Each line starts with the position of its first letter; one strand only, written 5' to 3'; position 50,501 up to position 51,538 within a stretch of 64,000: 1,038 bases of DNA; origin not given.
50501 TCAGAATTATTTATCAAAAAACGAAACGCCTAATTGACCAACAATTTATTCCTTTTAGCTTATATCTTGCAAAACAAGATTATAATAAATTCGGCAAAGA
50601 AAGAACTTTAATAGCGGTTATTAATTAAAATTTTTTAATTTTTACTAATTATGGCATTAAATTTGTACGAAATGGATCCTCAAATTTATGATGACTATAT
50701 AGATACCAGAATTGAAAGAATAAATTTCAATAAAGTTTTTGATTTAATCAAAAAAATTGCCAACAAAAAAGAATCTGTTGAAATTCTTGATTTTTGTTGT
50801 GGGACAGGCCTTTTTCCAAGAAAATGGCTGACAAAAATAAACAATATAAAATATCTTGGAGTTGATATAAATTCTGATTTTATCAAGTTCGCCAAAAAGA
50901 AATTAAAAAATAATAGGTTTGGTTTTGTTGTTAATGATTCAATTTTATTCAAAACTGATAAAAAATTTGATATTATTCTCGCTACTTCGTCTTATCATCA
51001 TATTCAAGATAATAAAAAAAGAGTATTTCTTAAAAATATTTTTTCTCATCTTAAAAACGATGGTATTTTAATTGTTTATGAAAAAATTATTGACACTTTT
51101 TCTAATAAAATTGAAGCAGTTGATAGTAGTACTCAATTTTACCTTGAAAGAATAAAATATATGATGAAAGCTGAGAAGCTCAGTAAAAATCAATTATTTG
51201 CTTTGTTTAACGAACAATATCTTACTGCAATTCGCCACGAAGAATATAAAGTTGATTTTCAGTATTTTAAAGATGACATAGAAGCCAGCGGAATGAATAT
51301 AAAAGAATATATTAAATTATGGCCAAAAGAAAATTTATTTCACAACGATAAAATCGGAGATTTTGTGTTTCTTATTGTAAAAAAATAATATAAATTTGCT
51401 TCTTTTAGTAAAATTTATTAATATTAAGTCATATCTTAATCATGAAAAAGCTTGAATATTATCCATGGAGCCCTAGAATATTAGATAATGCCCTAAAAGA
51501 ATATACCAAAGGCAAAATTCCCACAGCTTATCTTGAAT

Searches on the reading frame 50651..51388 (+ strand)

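Call 53: search_protein_families(library=pfam, proteins=[window:50651-51388:+])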
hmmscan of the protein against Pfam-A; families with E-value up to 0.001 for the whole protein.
window:50651-51388:+ (245 aa): 11 families
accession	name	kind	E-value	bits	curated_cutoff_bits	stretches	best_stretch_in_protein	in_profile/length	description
PF08242.18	Methyltransf_12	-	5.8e-16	59.5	30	1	46-140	1-98/98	Methyltransferase domain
PF13649.12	Methyltransf_25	-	3.1e-15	57.1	27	1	45-138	1-97/97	Methyltransferase domain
PF13489.12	Methyltransf_23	-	5.8e-13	49.3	27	1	24-143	4-117/164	Methyltransferase domain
PF13847.12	Methyltransf_31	-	1.7e-12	47.7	27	1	40-144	2-111/145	Methyltransferase domain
PF08241.18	Methyltransf_11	-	3.2e-12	47.3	21.2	1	46-142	1-95/95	Methyltransferase domain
PF01209.24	Ubie_methyltran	-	4.9e-09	36.3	20.1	1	31-145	37-154/233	ubiE/COQ5 methyltransferase family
PF05175.20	MTS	-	5.8e-09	36.3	23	1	32-143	23-139/170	Methyltransferase small domain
PF05891.18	Methyltransf_PK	-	1.3e-05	25.3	27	1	34-177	48-194/218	AdoMet dependent proline di-methyltransferase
PF05401.17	NodS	-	3.4e-05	24.2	24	1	31-142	33-144/201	Nodulation protein S (NodS)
PF02353.26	CMAS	-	0.00013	21.8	27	1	22-160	44-181/273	Mycolic acid cyclopropane synthetase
PF03291.22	mRNA_G-N7_MeTrfase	-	0.00019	21.1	26.6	0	32-211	48-251/315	mRNA (guanine-N(7))-methyltransferase domain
